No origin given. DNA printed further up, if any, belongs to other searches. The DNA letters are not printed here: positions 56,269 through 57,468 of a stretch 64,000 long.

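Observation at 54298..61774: Partner-switching kinase and phosphatase each under receiver control, driven by a 1481-aa CHASE/7xPAS kinase, with a PilZ protein but no STAS antagonist or sigma factor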

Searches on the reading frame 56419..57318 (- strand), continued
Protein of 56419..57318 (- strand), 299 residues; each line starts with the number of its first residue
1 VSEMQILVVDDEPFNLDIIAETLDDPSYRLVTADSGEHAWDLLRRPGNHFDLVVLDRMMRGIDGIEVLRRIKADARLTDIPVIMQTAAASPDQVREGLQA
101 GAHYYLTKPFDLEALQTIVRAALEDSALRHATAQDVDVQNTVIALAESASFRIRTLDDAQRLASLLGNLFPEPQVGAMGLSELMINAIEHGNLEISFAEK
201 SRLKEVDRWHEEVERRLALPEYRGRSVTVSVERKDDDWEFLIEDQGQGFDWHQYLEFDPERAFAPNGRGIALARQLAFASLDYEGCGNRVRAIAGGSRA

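Call 34: search_protein_families(library=pfam, proteins=[L071:11175-11507:+, L036:18867-19172:+, L032:12610-13065:-, L033:7716-9506:+, L063:14372-15223:+, L046:4014-5852:+, L036:11577-13613:-, L072:15565-17631:+, L019:6824-8764:+], max_evalue=1)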
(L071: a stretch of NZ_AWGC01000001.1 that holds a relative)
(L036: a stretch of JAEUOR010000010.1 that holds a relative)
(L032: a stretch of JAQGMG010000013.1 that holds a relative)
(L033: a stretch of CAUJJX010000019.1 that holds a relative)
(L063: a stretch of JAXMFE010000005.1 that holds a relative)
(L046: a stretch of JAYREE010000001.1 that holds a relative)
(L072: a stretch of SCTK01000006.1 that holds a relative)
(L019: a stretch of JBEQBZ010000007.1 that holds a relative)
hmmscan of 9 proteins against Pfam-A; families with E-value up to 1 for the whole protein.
L071:11175-11507:+ (110 aa): 2 families
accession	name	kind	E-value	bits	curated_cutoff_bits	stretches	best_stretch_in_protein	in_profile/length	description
PF13466.11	STAS_2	-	2.1e-13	50.7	29.2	1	19-98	1-80/80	STAS domain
PF01740.26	STAS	-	4.9e-06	26.7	22.6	1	6-98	3-94/106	STAS domain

L036:18867-19172:+ (101 aa): 3 families
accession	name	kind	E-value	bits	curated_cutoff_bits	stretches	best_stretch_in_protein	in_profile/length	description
PF13466.11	STAS_2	-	6.8e-17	61.9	29.2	1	14-95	1-80/80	STAS domain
PF01740.26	STAS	-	9.8e-15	54.7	22.6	1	5-100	4-99/106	STAS domain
PF21691.2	LDL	-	0.18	12.4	27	1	5-36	21-54/76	Alpha-galactosyl binding lectin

L032:12610-13065:- (151 aa): 1 family
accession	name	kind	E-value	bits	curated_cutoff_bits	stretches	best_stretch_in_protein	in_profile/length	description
PF11964.13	SpoIIAA-like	-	5.2e-19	69.3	25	1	37-138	2-105/106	SpoIIAA-like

L033:7716-9506:+ (596 aa): 4 families
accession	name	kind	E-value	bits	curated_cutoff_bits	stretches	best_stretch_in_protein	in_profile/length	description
PF01011.28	PQQ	-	3.6e-58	198.1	26.7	3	72-370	1-331/595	Glucose/ethanol/alcohol dehydrogenase, beta-propeller domain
PF13360.13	PQQ_2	-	1.5e-23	84.1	27.6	2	115-248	28-144/233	Outer membrane protein assembly factor BamB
PF13570.13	Beta-prop_ACSF4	-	6.7e-15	55.7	133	2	117-223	98-192/329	Beta-alanine-activating enzyme, beta-propeller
PF23727.1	Beta-prop_FAM234A_B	-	0.0084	15.1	26.4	1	127-198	49-117/467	FAM234A/B beta-propeller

L063:14372-15223:+ (283 aa): 2 families
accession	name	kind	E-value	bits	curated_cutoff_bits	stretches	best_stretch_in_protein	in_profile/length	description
PF00497.25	SBP_bac_3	-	2.4e-10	40.7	26.4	1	48-274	3-130/132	Bacterial extracellular solute-binding proteins, family 3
PF21847.1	DUF6906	-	0.25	11.6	23.6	0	171-190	22-41/50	Domain of unknown function (DUF6906)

L046:4014-5852:+ (612 aa): 4 families
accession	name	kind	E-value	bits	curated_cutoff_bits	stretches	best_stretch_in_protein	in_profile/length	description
PF07167.19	PhaC_N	-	7e-75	250.9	23.7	1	112-282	2-173/173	Poly-beta-hydroxybutyrate polymerase (PhaC) N-terminus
PF00561.26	Abhydrolase_1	-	2.4e-11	44.2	25.8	1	285-527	26-245/245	alpha/beta hydrolase fold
PF14246.11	TetR_C_7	-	0.0014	19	22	1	177-220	32-75/119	AefR-like transcriptional repressor, C-terminal domain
PF11339.14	DUF3141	-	0.013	14.6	29.7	1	436-498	253-315/582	Protein of unknown function (DUF3141)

L036:11577-13613:- (678 aa): 13 families
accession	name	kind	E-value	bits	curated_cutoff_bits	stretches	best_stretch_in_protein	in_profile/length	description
PF00989.32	PAS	-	6.2e-19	68.5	22.6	2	201-306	3-113/113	PAS fold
PF13426.13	PAS_9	-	3.1e-13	50.3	27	2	209-308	1-103/103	PAS domain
PF00072.30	Response_reg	-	4.7e-13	49.7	30.2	1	65-168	2-104/111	Response regulator receiver domain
PF08447.18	PAS_3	-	9.2e-13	48.7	25.6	1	350-424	3-78/89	PAS fold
PF08448.16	PAS_4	-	1.6e-12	48.1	23.1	2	206-311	2-110/110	PAS fold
PF07730.19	HisKA_3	-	1e-09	39.2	24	1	469-533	1-66/68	Histidine kinase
PF02518.31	HATPase_c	-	1.8e-09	38.4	26.4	1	574-665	3-110/111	Histidine kinase-, DNA gyrase B-, and HSP90-like ATPase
PF13188.13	PAS_8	-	6e-06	26.4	21.8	1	200-239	2-38/65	PAS domain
PF13596.12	PAS_10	-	6.1e-05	24.1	22.1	1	202-306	2-105/106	PAS domain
PF12860.13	PAS_7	-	0.023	15.3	27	0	211-313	7-114/115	PAS fold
PF13581.12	HATPase_c_2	-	0.035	14.5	27.4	1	581-646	36-92/127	Histidine kinase-like ATPase domain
PF13543.13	SAM_KSR1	-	0.12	12.8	22.5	1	440-472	33-66/75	SAM like domain present in kinase suppressor RAS 1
PF10552.14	ORF6C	-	0.21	12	22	1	434-490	2-57/114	ORF6C domain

L072:15565-17631:+ (688 aa): 5 families
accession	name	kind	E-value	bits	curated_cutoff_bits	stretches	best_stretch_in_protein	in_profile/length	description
PF01584.24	CheW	-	7.8e-30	103.7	23.5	1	558-685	2-136/138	CheW-like domain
PF02518.31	HATPase_c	-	8.9e-19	68.4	26.4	1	416-552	4-110/111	Histidine kinase-, DNA gyrase B-, and HSP90-like ATPase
PF01627.28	Hpt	-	2e-18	66.9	24.6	1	19-111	2-83/84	Hpt domain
PF02895.20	H-kinase_dim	-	2.1e-17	63.8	23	1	306-366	2-66/68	Signal transducing histidine kinase, homodimeric domain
PF05577.18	Peptidase_S28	-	0.36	10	25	1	272-331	135-192/434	Serine carboxypeptidase S28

L019:6824-8764:+ (646 aa): 8 families
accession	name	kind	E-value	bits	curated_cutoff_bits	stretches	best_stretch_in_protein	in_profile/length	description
PF02518.31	HATPase_c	-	7.6e-25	87.9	26.4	1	391-500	2-109/111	Histidine kinase-, DNA gyrase B-, and HSP90-like ATPase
PF09984.15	sCache_4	-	5.9e-09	36.3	22.1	1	39-173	3-138/145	Single cache domain 4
PF00072.30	Response_reg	-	1.6e-08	35.1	30.2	1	524-634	1-108/111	Response regulator receiver domain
PF00512.31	HisKA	-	9e-05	22.9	26.9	1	281-346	1-66/66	His Kinase A (phospho-acceptor) domain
PF00672.30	HAMP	-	0.0011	19.7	25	1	205-236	6-37/53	HAMP domain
PF13581.12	HATPase_c_2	-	0.012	16.1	27.4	1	399-470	40-108/127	Histidine kinase-like ATPase domain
PF18947.5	HAMP_2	-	0.013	15.9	24.3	1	203-247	18-62/67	HAMP domain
PF13589.12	HATPase_c_3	-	0.11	12.9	25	1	395-469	3-80/137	Histidine kinase-, DNA gyrase B-, and HSP90-like ATPase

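Call 35: predict_structure(alignment_id=A1)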
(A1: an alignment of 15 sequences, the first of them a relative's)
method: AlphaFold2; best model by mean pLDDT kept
length: 296 residues; sequences in the alignment: 15
mean_pLDDT: 84.3   pTM: 0.56
mean pLDDT of the five models: 84.3, 84.1, 83.7, 80.6, 80.3
residues with pLDDT >= 90: 114; 70-90: 145; 50-70: 27; < 50: 10
segments of 3 or more residues with pLDDT < 50: 253-256
pLDDT, mean of each block of 10 residues (from residue 1): 92 85 89 94 92 90 94 91 83 86 85 89 83 72 84 92 84 86 91 86 90 93 93 90 78 51 52 76 85 66
secondary structure, 60 per line:
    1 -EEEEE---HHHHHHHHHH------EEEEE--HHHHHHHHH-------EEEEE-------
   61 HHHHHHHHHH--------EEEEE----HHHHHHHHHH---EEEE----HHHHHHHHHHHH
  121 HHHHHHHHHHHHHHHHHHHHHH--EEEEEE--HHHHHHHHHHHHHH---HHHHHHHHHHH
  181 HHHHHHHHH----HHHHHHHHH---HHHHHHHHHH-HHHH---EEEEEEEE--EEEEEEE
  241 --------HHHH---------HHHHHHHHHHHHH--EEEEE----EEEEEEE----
elements in order: E2-6 H10-19 E26-30 H33-41 E49-53 H61-70 E79-83 H88-97 E101-104 H109-142 E145-150 H153-166 H170-189 H194-202 H206-215 H217-220 E224-231 E234-240 H249-252 H262-274 E277-281 E286-292

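Call 39: fold_search(model_id=the predicted structure, library=pdb)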
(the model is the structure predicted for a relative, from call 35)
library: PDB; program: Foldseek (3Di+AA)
matches with E <= 10: 1366; with E <= 0.001: 572
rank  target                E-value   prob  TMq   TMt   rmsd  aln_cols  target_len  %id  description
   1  9qih_B                3.0e-16  1.00  0.44  0.44  15.9       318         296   23  Structure of response regulator LvrC from Leptospira (released 2026-03-25)
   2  9qih_A                3.3e-15  1.00  0.43  0.43  15.8       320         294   22  Structure of response regulator LvrC from Leptospira (released 2026-03-25)
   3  2a9o                  2.3e-10  1.00  0.38  0.94   1.3       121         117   36  Crystal structures of an activated YycF homologue, the essential response regulator from S.pneumoniae in complex with Be (released 2006-09-26)
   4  9dvt_R                2.3e-10  1.00  0.39  0.48   1.7       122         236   37  Cryo-EM structure of RpaA bound to PkaiBC DNA and the CTD of the alpha subunit of RNAP from the cyanobacterium Synecho (released 2025-10-15)
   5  3f7a_A                2.3e-10  1.00  0.40  0.32  21.3       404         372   14  Structure of Orthorhombic crystal form of Pseudomonas aeruginosa RssB (released 2009-11-24)
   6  8fk2_A                3.9e-10  1.00  0.39  0.92   1.5       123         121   34  The N-terminal VicR from Streptococcus mutans (released 2023-10-25)
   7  2che                  5.0e-10  1.00  0.39  0.87   1.7       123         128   30  STRUCTURE OF THE MG2+-BOUND FORM OF CHEY AND MECHANISM OF PHOSPHORYL TRANSFER IN BACTERIAL CHEMOTAXIS (released 1994-04-30)
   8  3fgz_A                5.0e-10  1.00  0.39  0.88   1.5       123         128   32  Crystal Structure of CheY triple mutant F14E, N59M, E89R complexed with BeF3- and Mn2+ (released 2009-09-22)
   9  5xso                  5.6e-10  1.00  0.40  0.57  10.0       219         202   25  Crystal structure of full-length FixJ from B. japonicum crystallized in space group C2221 (released 2018-05-23)
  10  8ted_B                6.3e-10  1.00  0.39  0.23   8.8       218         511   22  PorX primitive orthorhombic crystal form (released 2024-04-17)
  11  3f7n_A                6.7e-10  1.00  0.39  0.88   1.5       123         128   32  Crystal Structure of CheY triple mutant F14E, N59M, E89L complexed with BeF3- and Mn2+ (released 2009-09-22)
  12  3rvr_A                6.7e-10  1.00  0.39  0.87   1.5       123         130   30  Structure of the CheYN59D/E89R Molybdate complex (released 2012-05-09)
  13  8tef_A                7.1e-10  1.00  0.39  0.23   8.7       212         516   20  PorX primitive monoclinic crystal form (released 2024-04-17)
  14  3rvj_A                7.5e-10  1.00  0.39  0.87   1.5       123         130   30  Structure of the CheY-BeF3 Complex with substitutions at 59 and 89: N59D and E89Q (released 2012-05-09)
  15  4uhj_A                7.5e-10  1.00  0.41  0.92   1.6       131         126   34  Crystal structure of the receiver domain of CpxR from E. coli (orthorhombic form) (released 2016-04-13)
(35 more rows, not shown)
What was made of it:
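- On TciR/LvrC-type response regulators (receiver + RsbW-like domain): Foldseek gives E=3e-16 (call 39).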
